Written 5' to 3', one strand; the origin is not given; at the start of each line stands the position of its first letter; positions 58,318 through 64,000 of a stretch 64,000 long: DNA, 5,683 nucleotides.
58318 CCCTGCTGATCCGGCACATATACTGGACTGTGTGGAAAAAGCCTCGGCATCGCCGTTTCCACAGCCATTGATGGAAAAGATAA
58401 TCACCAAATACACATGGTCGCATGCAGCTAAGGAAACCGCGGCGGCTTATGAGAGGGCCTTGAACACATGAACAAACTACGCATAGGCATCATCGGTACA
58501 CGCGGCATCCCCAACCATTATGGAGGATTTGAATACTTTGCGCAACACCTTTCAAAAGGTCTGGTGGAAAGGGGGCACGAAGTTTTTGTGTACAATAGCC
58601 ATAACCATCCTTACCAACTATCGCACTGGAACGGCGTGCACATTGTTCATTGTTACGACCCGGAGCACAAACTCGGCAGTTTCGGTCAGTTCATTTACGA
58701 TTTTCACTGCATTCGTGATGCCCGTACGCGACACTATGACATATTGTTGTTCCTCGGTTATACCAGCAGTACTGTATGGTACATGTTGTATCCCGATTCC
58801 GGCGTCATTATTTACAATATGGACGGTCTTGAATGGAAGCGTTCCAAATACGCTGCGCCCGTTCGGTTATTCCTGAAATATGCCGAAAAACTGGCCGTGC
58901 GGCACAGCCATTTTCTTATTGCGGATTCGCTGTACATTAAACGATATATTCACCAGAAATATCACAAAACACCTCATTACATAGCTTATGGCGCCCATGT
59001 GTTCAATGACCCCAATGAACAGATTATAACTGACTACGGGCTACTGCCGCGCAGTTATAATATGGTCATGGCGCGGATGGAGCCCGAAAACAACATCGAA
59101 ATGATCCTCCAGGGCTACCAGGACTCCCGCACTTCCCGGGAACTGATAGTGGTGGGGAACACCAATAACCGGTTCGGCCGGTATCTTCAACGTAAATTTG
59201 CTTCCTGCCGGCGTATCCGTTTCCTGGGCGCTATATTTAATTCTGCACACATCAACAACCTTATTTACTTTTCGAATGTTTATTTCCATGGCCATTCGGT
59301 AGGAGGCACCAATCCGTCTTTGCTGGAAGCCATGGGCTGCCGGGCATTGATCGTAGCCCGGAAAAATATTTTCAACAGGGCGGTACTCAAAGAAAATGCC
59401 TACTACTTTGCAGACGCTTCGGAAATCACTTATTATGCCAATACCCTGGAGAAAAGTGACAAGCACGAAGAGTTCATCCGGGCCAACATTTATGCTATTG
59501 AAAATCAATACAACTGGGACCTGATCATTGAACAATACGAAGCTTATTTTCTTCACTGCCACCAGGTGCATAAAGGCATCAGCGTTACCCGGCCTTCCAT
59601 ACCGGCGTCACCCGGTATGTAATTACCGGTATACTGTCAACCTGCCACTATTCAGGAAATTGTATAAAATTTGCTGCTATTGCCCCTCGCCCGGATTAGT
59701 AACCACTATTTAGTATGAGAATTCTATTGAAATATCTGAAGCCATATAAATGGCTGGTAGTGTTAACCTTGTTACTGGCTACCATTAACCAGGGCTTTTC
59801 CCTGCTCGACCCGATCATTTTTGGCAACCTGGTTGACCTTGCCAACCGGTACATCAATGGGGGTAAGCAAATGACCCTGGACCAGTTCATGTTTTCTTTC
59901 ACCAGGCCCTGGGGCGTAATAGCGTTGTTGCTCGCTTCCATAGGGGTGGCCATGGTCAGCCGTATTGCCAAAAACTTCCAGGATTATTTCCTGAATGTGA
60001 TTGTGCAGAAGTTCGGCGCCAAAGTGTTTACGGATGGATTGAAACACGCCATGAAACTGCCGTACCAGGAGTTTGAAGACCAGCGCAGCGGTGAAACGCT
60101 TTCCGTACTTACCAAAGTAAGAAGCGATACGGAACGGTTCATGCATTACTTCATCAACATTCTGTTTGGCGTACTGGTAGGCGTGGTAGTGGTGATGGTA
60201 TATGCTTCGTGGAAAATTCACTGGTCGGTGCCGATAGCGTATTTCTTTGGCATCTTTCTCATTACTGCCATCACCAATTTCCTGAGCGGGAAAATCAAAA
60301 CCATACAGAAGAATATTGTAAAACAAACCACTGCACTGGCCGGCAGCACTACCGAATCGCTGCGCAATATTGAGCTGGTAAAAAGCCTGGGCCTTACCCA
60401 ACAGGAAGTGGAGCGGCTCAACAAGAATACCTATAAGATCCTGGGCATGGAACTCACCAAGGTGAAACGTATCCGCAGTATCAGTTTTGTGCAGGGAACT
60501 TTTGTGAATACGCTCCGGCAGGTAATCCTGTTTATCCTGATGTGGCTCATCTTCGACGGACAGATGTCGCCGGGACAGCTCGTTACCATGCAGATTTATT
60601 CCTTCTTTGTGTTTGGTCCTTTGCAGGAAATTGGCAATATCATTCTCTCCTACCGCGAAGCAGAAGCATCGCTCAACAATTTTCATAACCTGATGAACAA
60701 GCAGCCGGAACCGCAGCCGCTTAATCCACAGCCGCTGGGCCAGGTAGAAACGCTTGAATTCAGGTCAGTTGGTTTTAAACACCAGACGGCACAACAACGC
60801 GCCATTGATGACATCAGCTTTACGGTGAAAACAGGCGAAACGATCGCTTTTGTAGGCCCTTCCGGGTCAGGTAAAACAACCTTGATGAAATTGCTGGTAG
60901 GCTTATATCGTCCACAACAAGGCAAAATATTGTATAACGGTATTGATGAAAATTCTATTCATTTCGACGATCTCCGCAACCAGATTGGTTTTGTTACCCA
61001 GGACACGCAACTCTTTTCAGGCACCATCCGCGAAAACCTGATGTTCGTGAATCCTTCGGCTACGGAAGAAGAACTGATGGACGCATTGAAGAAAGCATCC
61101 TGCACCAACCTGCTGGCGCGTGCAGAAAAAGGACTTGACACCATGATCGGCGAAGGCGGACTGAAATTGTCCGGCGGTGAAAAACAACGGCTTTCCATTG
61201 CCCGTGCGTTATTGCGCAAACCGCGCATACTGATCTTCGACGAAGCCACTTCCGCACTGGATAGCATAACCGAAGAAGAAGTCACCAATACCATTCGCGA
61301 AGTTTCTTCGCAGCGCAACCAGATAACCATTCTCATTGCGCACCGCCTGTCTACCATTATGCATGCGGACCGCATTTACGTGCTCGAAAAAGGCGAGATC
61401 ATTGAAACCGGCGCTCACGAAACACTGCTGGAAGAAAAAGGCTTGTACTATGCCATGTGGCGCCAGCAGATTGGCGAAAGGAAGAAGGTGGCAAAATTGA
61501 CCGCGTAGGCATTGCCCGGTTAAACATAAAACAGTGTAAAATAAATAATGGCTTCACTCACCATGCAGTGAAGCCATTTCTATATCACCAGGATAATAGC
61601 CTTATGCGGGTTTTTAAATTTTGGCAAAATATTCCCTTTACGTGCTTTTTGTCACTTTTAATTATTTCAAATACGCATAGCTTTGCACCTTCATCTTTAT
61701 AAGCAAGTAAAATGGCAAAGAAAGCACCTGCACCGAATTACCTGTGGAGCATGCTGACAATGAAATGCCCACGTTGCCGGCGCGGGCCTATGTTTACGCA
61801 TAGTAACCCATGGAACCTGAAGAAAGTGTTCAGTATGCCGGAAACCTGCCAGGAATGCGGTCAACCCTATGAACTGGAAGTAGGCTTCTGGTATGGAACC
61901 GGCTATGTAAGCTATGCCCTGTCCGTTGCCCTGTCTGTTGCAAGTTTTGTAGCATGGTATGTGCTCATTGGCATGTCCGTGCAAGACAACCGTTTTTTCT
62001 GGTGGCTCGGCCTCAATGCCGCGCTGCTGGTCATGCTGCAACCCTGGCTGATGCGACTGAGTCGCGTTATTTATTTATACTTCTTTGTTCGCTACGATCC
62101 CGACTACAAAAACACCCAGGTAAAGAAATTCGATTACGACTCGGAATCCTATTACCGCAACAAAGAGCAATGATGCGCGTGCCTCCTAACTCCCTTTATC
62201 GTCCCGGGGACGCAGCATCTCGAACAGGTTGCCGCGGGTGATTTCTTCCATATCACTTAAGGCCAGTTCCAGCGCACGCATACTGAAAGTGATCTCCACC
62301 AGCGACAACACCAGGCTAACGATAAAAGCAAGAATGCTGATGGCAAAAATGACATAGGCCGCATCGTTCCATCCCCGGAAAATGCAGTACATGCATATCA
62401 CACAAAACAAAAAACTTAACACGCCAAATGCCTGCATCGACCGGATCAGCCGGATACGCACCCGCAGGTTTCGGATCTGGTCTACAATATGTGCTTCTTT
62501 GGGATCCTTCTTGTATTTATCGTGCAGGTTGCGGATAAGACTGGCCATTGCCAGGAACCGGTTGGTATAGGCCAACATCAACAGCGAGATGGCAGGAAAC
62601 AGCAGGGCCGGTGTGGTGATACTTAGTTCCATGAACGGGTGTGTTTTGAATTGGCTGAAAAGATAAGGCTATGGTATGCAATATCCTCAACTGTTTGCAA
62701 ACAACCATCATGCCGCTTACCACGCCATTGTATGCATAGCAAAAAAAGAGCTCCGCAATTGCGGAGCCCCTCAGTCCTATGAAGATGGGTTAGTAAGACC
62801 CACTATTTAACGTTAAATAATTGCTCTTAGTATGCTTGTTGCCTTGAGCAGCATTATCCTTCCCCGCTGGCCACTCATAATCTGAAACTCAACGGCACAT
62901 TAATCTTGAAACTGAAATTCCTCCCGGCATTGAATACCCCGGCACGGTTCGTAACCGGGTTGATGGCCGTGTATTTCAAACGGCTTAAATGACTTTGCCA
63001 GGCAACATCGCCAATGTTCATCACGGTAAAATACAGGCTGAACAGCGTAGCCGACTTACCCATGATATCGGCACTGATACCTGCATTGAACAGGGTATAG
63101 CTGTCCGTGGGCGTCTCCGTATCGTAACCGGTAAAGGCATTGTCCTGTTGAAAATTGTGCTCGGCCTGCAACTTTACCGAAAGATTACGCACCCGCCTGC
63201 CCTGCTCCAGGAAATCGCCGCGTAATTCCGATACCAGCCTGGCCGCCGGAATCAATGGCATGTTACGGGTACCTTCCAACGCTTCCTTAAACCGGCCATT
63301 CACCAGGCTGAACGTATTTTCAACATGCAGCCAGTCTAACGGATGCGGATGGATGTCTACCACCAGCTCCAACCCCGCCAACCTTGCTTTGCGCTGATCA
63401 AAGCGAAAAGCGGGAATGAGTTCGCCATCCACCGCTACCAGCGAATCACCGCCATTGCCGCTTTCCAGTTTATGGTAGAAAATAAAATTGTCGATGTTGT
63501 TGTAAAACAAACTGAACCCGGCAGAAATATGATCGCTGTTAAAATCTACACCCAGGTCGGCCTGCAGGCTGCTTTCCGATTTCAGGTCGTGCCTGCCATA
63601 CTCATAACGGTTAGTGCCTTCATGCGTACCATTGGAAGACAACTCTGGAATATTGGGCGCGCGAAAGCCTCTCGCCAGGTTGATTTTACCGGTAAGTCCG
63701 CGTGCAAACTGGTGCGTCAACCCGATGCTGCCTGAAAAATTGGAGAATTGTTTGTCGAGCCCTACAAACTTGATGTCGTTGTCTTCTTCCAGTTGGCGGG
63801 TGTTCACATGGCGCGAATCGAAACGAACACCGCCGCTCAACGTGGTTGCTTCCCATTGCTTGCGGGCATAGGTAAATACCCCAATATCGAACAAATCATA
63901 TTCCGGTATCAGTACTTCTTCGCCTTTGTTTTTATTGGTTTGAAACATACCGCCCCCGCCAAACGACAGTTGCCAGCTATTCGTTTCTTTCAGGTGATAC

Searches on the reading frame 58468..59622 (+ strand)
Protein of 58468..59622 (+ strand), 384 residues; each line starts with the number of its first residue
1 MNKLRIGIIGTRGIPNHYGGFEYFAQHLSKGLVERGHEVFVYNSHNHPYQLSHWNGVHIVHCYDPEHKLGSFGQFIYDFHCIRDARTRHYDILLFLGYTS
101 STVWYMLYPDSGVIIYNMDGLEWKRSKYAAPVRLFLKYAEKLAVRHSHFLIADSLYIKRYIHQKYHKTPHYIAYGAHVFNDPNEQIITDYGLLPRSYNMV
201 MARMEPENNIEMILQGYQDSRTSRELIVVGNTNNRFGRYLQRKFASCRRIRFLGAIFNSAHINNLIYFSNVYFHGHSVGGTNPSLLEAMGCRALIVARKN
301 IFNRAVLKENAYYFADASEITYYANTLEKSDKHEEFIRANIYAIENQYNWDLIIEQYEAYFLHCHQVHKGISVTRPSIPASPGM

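Call 95: search_protein_families(library=pfam, proteins=[window:58468-59622:+], max_evalue=0.0001)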
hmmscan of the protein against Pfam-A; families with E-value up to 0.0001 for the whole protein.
window:58468-59622:+ (384 aa): 2 families
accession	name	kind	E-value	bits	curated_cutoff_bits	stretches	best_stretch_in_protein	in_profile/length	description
PF09314.17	DUF1972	-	2.7e-23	83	25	1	7-176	5-185/186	Domain of unknown function (DUF1972)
PF13439.12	Glyco_transf_4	-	2.2e-07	31.5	28.5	1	18-168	1-155/170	Glycosyltransferase Family 4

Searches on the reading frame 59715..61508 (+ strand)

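Call 95: search_protein_families(library=pfam, proteins=[window:59715-61508:+], max_evalue=0.0001)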
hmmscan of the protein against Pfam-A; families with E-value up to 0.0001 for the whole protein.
window:59715-61508:+ (597 aa): 5 families
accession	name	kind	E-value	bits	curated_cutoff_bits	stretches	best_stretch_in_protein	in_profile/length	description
PF00005.33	ABC_tran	-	3.8e-36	125.2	25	1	365-513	2-137/137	ABC transporter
PF00664.28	ABC_membrane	-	1.8e-26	93.9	28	1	16-303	2-274/274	ABC transporter transmembrane region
PF02463.25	SMC_N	-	8.2e-07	29.1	40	1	466-558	135-212/220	RecF/RecN/SMC N terminal domain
PF13401.12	AAA_22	-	6.7e-05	23.7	27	0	376-540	7-119/130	AAA domain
PF13604.12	AAA_30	-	9.5e-05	22.6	27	0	359-513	5-99/191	AAA domain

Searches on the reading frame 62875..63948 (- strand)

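Call 95: search_protein_families(library=pfam, proteins=[window:62875-63948:-], max_evalue=0.0001)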
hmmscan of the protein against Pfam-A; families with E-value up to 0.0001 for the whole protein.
window:62875-63948:- (357 aa): 2 families
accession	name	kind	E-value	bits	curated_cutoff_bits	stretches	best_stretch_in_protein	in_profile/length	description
PF00593.30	TonB_dep_Rec_b-barrel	-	1.7e-31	111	27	1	22-312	171-436/436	TonB dependent receptor-like, beta-barrel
PF14905.12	OMP_b-brl_3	-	1.1e-06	28.4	27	1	25-216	118-293/408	Outer membrane protein beta-barrel family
